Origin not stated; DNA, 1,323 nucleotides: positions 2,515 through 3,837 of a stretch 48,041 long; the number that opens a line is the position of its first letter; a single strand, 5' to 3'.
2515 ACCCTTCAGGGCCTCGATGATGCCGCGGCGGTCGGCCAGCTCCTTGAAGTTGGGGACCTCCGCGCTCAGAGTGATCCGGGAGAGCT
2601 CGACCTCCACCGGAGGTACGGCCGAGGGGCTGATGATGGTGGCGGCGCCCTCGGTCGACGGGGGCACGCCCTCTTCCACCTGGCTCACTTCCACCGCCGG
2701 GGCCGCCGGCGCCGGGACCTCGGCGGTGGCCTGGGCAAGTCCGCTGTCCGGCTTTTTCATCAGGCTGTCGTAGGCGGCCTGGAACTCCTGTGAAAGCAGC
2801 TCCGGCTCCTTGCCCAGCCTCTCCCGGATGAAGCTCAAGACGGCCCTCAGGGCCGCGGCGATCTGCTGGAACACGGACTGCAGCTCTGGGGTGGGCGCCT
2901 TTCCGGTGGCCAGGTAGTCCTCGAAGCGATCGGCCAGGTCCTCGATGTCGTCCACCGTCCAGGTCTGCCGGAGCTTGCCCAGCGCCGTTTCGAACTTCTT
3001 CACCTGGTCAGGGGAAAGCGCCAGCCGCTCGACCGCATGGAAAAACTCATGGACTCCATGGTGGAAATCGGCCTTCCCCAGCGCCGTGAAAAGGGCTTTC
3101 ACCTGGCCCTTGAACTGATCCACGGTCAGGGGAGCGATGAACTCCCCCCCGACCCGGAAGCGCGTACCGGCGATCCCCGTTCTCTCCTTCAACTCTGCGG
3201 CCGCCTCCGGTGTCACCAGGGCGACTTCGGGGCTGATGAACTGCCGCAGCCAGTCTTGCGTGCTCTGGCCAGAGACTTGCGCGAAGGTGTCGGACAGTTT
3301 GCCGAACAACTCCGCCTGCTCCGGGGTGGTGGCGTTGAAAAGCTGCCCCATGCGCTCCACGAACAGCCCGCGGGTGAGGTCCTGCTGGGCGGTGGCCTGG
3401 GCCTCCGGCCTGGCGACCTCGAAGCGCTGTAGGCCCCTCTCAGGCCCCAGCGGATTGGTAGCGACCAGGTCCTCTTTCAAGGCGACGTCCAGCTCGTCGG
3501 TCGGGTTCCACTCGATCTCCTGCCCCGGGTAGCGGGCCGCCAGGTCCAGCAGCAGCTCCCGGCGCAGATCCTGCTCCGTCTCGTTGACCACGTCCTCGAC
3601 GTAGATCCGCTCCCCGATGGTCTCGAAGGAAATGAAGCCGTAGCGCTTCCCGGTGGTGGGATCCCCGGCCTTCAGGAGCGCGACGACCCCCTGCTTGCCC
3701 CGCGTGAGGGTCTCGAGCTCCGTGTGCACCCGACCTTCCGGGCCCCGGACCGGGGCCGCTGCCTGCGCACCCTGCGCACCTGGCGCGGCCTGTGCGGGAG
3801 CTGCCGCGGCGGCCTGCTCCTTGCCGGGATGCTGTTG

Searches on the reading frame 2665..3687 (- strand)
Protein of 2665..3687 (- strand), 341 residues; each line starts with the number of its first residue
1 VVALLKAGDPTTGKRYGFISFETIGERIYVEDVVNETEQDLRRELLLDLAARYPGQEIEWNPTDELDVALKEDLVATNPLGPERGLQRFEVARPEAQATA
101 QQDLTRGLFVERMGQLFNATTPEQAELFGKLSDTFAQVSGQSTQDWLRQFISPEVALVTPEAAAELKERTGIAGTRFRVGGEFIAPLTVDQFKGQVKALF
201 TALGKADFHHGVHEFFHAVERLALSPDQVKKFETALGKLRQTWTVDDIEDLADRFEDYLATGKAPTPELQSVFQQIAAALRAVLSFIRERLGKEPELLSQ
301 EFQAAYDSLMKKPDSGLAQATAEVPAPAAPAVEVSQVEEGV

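Call 66: search_solved_structures(query=A3, max_evalue=10, show_alignments=2)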
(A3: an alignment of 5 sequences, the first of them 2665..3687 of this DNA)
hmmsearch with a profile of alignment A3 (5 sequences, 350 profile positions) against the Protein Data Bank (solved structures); distinct sequences matched with E-value up to 10: 4.
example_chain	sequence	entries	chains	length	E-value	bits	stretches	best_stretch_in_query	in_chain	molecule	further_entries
4i8i_A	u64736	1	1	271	0.32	13.4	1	251-302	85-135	hypothetical protein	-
9jhy_C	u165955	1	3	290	0.9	11.9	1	230-284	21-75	3-hydroxyacyl-CoA dehydrogenase, NAD binding domain protein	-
9jhz_C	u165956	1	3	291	0.9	11.9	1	230-284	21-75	3-hydroxyacyl-CoA dehydrogenase, NAD binding domain protein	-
9jhe_A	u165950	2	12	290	0.91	11.9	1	230-284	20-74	3-hydroxyacyl-CoA dehydrogenase, NAD binding domain protein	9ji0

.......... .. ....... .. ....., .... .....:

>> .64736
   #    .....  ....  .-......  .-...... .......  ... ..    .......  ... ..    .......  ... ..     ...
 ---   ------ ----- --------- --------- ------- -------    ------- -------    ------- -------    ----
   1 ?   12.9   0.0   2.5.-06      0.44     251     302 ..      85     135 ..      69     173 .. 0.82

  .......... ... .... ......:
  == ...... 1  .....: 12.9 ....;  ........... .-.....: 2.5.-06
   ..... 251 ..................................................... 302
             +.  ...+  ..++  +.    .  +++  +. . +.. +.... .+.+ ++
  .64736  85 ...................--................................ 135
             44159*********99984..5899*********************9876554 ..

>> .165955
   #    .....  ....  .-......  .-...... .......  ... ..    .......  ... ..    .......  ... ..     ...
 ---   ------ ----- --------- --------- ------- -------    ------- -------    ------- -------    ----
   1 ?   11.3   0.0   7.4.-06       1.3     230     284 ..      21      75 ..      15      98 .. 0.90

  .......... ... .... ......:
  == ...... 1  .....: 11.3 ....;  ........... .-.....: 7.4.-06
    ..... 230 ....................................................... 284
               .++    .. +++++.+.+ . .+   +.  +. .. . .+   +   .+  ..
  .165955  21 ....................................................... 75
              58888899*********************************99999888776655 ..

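Call 67: find_homologous_proteins(query=window:2665-3687:-, max_evalue=0.001)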
Query window:2665-3687:-: 8000 candidates shared short words with the query, none scored E <= 0.001.

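Call 73: search_protein_families(library=ncbifam, proteins=[window:2665-3687:-], max_evalue=0.01)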
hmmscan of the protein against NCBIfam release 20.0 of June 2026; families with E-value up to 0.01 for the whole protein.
window:2665-3687:- (341 aa): 0 families

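Call 80: predict_structure(alignment_id=A4)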
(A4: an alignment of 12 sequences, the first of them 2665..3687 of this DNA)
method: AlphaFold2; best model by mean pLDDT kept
length: 341 residues; sequences in the alignment: 12
mean_pLDDT: 79.1   pTM: 0.55
mean pLDDT of the five models: 79.1, 72.9, 71.3, 66.5, 64.6
residues with pLDDT >= 90: 72; 70-90: 210; 50-70: 32; < 50: 27
segments of 3 or more residues with pLDDT < 50: 91-100, 325-341
pLDDT, mean of each block of 10 residues (from residue 1): 86 87 92 88 89 86 92 86 75 40 83 86 84 85 92 81 78 87 84 87 83 86 82 83 82 82 82 79 70 58 70 77 50 40 39
secondary structure, 60 per line:
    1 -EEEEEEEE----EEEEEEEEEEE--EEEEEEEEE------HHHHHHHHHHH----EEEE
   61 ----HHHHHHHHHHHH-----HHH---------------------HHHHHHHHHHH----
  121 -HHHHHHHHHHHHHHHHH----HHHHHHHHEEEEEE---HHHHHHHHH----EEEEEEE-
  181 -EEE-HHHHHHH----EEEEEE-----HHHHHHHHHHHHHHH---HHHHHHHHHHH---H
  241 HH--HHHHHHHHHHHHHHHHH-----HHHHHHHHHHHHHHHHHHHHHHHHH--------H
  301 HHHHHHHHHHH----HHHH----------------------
elements in order: E2-9 E14-24 E27-35 H42-52 E57-60 H65-76 H106-116 H122-138 H143-150 E151-156 H160-168 E173-179 E182-184 H186-192 E197-202 H208-222 H226-236 H245-261 H267-291 H300-311 H316-319

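Call 85: fold_search(model_id=the predicted structure, library=pdb)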
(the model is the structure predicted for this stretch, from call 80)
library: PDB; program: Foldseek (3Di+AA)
matches with E <= 10: 237; with E <= 0.001: 0
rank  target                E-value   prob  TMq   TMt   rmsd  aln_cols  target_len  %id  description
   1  5xxr_B                2.1e-01  1.00  0.17  0.49   2.7        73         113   15  Crystal structure of selenomethionine labelled RIBT from Bacillus subtilis (released 2018-01-03)
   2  5isv_B                2.3e-01  1.00  0.19  0.40   2.5        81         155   16  Crystal structure of the ribosomal-protein-S18-alanine N-acetyltransferase from Escherichia coli (released 2016-04-13)
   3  2cnm_A                2.3e-01  1.00  0.19  0.41   2.8        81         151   17  RimI - Ribosomal S18 N-alpha-protein acetyltransferase in complex with a bisubstrate inhibitor (Cterm-Arg-Arg-Phe-Tyr- (released 2007-05-22)
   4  6iuf_A                2.5e-01  0.92  0.14  0.41   4.2        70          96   17  Crystal structure of Anti-CRISPR protein AcrVA5 (released 2019-04-10)
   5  3fix_B                3.4e-01  1.00  0.14  0.29   1.8        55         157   18  Crystal structure of a putative n-acetyltransferase (ta0374) from thermoplasma acidophilum (released 2009-01-13)
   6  6iuf_B                3.4e-01  0.63  0.14  0.42  10.5       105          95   14  Crystal structure of Anti-CRISPR protein AcrVA5 (released 2019-04-10)
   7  5xxs_A                3.6e-01  1.00  0.18  0.47   2.4        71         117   13  Crystal structure of native ribT from Bacillus subtilis (released 2018-01-03)
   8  1y9w_A                4.2e-01  0.99  0.14  0.32   2.2        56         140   12  Structural Genomics, 1.9A crystal structure of an acetyltransferase from Bacillus cereus ATCC 14579 (released 2005-02-01)
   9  1yvk_A                5.8e-01  0.99  0.19  0.40   2.5        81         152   12  Crystal Structure of the Bacillis subtilis Acetyltransferase in complex with CoA, Northeast Structural Genomics Target (released 2005-02-22)
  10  9cr5_B                6.7e-01  0.89  0.12  0.22   2.6        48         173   23  Crystal structure of GNAT superfamily acetyltransferase PA2271 from Pseudomonas aeruginosa (released 2025-05-28)
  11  3ey5                  6.7e-01  0.77  0.14  0.25   3.8        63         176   17  Putative acetyltransferase from GNAT family from Bacteroides thetaiotaomicron. (released 2008-11-18)
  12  7z6h_E                7.1e-01  0.08  0.15  0.15  23.2       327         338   10  Structure of DNA-bound human RAD17-RFC clamp loader and 9-1-1 checkpoint clamp (released 2022-05-04)
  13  4crz_B                7.9e-01  0.91  0.17  0.42   7.3       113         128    8  Direct visualisation of strain-induced protein prost-translational modification (released 2015-03-25)
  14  9cr5_A                7.9e-01  0.85  0.12  0.22   2.6        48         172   23  Crystal structure of GNAT superfamily acetyltransferase PA2271 from Pseudomonas aeruginosa (released 2025-05-28)
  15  4zp7                  7.9e-01  0.06  0.12  0.09  18.5       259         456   10  Coxsackievirus B3 Polymerase - F364V mutant (released 2016-05-11)
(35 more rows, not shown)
